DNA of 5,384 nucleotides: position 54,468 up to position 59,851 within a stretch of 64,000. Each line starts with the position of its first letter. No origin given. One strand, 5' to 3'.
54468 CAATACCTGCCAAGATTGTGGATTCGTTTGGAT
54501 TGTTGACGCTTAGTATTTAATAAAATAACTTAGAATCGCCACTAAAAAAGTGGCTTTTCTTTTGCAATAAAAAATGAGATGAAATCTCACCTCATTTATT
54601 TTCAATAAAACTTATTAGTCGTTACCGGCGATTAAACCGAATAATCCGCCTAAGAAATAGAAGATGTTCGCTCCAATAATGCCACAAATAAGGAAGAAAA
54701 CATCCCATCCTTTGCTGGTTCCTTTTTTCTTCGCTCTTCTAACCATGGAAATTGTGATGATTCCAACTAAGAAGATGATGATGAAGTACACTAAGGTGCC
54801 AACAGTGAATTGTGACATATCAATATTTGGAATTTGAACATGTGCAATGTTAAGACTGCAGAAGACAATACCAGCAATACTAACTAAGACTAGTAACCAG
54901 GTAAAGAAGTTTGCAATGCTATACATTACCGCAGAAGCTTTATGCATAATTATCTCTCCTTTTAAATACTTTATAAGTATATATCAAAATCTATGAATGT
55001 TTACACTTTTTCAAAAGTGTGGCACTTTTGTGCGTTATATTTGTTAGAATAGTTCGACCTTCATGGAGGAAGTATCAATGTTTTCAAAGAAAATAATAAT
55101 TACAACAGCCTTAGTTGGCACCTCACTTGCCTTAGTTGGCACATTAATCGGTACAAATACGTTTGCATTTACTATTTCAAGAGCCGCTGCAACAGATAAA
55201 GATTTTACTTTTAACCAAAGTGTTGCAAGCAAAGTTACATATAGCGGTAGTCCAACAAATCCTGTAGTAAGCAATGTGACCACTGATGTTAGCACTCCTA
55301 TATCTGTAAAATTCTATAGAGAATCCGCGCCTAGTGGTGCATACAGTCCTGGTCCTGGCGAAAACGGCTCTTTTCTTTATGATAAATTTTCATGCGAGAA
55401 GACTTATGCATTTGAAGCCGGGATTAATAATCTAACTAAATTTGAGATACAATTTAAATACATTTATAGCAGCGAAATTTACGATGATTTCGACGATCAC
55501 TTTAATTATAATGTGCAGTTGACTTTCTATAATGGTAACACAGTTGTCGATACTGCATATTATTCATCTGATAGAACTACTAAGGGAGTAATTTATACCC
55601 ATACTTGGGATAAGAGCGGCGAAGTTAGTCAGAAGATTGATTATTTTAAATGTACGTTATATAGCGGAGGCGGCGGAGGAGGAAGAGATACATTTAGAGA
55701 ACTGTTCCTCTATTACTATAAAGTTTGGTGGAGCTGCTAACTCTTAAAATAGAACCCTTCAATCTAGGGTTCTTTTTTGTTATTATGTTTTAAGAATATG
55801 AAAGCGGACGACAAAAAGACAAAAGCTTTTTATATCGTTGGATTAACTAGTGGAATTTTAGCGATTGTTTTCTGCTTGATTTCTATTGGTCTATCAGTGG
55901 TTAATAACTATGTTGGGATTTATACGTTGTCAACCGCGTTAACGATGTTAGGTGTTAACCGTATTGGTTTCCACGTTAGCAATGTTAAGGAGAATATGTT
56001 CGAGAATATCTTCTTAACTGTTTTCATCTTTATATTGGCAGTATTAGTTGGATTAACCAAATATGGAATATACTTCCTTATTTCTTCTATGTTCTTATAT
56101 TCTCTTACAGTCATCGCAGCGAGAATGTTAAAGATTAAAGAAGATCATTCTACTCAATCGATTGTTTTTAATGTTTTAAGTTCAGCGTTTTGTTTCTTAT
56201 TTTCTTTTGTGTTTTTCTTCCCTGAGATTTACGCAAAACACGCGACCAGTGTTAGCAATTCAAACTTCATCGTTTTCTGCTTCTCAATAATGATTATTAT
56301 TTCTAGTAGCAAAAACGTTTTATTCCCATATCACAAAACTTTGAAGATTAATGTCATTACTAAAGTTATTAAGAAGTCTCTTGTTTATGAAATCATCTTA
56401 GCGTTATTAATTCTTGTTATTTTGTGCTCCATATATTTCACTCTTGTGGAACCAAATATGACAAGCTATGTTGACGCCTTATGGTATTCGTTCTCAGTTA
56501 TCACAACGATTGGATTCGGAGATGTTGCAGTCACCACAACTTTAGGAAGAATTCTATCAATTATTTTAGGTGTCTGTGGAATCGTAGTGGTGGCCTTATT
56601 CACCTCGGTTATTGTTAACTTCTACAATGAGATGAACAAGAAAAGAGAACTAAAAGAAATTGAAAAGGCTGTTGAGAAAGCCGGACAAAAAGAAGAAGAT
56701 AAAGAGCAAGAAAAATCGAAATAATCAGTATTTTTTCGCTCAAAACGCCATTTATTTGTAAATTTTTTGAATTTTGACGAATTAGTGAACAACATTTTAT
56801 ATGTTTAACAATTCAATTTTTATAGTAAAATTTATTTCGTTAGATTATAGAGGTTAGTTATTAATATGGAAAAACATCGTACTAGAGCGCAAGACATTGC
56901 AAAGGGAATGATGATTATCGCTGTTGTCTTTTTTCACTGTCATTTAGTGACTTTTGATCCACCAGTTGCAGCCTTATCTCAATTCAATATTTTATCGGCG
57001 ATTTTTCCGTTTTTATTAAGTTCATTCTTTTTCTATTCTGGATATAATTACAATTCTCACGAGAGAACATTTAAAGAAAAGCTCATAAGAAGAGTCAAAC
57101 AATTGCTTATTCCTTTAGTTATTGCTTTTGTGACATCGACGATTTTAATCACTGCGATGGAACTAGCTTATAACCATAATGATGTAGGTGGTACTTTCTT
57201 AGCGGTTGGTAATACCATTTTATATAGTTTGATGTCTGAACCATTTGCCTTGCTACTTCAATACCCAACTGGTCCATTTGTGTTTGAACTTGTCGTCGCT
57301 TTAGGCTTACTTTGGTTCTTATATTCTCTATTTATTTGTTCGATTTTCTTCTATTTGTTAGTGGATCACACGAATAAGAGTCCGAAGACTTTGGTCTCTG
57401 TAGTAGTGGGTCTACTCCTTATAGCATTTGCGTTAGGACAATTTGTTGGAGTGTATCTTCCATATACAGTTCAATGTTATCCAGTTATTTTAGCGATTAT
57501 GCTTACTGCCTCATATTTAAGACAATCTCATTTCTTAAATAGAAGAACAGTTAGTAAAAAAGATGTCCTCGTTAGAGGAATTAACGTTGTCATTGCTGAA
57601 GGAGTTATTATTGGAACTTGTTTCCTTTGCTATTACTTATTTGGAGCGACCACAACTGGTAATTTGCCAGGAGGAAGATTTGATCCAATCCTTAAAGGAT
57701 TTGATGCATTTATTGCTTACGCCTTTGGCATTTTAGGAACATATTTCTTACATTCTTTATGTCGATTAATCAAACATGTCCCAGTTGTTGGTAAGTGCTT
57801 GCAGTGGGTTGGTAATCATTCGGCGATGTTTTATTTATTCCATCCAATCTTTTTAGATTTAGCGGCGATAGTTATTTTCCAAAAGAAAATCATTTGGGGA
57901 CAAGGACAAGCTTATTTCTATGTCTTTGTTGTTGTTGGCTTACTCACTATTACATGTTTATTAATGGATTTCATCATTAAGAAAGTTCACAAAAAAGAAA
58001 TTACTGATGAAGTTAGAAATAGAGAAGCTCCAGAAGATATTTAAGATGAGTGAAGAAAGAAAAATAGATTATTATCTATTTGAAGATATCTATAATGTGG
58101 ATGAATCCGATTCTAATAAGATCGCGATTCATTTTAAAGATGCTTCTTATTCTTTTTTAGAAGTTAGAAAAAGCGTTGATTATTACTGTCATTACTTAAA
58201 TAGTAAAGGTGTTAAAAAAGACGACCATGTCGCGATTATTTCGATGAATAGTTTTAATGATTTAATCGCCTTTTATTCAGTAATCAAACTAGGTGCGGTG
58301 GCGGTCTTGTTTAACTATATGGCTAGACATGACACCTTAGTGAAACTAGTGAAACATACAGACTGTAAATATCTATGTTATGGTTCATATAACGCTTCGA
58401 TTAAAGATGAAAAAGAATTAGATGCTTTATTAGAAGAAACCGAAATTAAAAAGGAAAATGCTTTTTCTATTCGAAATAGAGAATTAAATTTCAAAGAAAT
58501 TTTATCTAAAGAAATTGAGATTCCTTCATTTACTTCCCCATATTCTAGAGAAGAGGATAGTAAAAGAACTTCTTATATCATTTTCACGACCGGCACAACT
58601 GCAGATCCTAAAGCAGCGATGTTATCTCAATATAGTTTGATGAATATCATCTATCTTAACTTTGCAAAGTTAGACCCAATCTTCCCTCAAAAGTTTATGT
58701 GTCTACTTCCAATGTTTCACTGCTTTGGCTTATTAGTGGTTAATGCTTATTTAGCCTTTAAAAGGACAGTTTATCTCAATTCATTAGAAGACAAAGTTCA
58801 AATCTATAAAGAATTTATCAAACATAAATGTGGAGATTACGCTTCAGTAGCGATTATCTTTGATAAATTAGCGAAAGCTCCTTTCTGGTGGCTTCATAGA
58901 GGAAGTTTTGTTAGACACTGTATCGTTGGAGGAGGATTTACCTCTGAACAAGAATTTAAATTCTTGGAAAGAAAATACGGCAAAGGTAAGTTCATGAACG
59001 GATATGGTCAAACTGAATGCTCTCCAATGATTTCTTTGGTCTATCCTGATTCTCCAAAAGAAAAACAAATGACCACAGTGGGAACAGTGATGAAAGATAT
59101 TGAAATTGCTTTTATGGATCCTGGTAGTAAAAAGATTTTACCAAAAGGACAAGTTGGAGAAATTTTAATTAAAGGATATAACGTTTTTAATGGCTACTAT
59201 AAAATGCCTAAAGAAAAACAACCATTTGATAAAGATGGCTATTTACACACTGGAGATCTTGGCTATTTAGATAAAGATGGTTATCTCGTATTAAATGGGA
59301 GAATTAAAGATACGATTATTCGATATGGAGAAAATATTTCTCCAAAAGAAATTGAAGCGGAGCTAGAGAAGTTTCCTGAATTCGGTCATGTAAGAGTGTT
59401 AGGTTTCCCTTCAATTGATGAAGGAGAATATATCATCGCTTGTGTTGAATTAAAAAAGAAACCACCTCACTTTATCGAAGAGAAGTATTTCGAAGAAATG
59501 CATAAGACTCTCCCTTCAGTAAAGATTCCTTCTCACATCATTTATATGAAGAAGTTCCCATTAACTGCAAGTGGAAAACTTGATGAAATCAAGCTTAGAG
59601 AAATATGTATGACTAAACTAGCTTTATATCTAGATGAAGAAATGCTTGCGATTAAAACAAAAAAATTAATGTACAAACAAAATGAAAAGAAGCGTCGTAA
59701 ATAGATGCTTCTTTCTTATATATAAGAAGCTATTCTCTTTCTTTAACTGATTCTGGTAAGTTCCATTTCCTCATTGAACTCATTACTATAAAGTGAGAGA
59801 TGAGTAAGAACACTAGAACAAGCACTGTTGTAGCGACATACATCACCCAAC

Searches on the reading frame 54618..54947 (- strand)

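Call 10: search_protein_families(library=pfam, proteins=[window:54618-54947:-], max_evalue=0.01)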
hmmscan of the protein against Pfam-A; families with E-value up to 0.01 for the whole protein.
window:54618-54947:- (110 aa): 2 families
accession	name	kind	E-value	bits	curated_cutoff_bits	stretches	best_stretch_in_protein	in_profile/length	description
PF13273.12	DUF4064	-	0.0023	18.6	32.1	1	44-93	56-100/102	Protein of unknown function (DUF4064)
PF05656.20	DUF805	-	0.0054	17.6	25.7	1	14-98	13-94/111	Protein of unknown function (DUF805)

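Call 15: search_protein_families(library=ncbifam, proteins=[window:54618-54947:-], max_evalue=0.01)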
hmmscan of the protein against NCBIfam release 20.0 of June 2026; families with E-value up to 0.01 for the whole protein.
window:54618-54947:- (110 aa): 1 family
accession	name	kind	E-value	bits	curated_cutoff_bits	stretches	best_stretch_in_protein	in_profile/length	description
NF035928.1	holin_1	subfamily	0.0063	17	150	1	9-76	3-70/117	bacteriophage holin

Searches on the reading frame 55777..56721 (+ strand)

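Call 10: search_protein_families(library=pfam, proteins=[window:55777-56721:+], max_evalue=0.01)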
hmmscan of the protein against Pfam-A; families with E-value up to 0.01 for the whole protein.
window:55777-56721:+ (315 aa): 3 families
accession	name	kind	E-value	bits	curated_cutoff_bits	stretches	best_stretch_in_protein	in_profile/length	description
PF07885.22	Ion_trans_2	-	2.6e-15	56.5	22.5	1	209-283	2-77/79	Ion channel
PF00520.37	Ion_trans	-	2.3e-05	24.1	25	1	158-290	88-240/241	Ion transport protein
PF00060.32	Lig_chan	-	3.3e-05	24.2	30.8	1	207-303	14-114/146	Ligand-gated ion channel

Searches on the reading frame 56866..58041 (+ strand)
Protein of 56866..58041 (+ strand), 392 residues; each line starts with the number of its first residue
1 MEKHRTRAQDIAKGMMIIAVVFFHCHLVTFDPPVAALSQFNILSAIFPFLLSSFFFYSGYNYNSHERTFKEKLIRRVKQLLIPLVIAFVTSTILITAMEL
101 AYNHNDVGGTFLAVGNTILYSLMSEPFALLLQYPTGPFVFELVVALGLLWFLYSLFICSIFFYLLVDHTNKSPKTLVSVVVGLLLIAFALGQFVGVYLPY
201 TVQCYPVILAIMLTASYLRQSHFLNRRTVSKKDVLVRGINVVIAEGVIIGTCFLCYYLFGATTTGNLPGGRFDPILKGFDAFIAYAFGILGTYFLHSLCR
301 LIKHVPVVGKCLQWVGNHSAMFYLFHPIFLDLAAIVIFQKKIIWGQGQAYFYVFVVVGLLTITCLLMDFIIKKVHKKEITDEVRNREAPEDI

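Call 10: search_protein_families(library=pfam, proteins=[window:56866-58041:+], max_evalue=0.01)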
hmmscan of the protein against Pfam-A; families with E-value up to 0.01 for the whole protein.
window:56866-58041:+ (392 aa): 1 family
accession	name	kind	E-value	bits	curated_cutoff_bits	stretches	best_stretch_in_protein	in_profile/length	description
PF01757.29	Acyl_transf_3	-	4.4e-24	85.6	31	1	10-366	5-324/326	Acyltransferase domain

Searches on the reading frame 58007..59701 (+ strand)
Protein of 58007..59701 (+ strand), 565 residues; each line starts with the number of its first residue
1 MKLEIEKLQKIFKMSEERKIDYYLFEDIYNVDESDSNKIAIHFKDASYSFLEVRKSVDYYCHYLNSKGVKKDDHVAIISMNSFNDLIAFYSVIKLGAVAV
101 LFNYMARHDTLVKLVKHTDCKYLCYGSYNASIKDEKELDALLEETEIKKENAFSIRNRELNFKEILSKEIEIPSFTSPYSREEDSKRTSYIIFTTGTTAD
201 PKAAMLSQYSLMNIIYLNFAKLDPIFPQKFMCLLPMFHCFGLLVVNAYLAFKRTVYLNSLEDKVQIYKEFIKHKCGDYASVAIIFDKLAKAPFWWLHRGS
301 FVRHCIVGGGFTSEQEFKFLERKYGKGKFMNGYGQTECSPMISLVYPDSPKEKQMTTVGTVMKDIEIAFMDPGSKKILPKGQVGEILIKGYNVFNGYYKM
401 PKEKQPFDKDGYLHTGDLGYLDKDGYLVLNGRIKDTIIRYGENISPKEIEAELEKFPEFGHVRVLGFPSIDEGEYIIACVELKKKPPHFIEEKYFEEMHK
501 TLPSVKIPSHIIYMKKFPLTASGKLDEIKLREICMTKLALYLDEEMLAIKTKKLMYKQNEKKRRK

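Call 10: search_protein_families(library=pfam, proteins=[window:58007-59701:+], max_evalue=0.01)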
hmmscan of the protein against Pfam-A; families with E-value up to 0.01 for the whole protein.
window:58007-59701:+ (565 aa): 2 families
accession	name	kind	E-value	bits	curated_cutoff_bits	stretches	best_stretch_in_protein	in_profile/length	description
PF00501.34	AMP-binding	-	1.7e-57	195.4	29.9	1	35-398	8-384/384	AMP-binding enzyme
PF13193.12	AMP-binding_C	-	2.2e-07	32.1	24.5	1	448-524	1-76/76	AMP-binding enzyme C-terminal domain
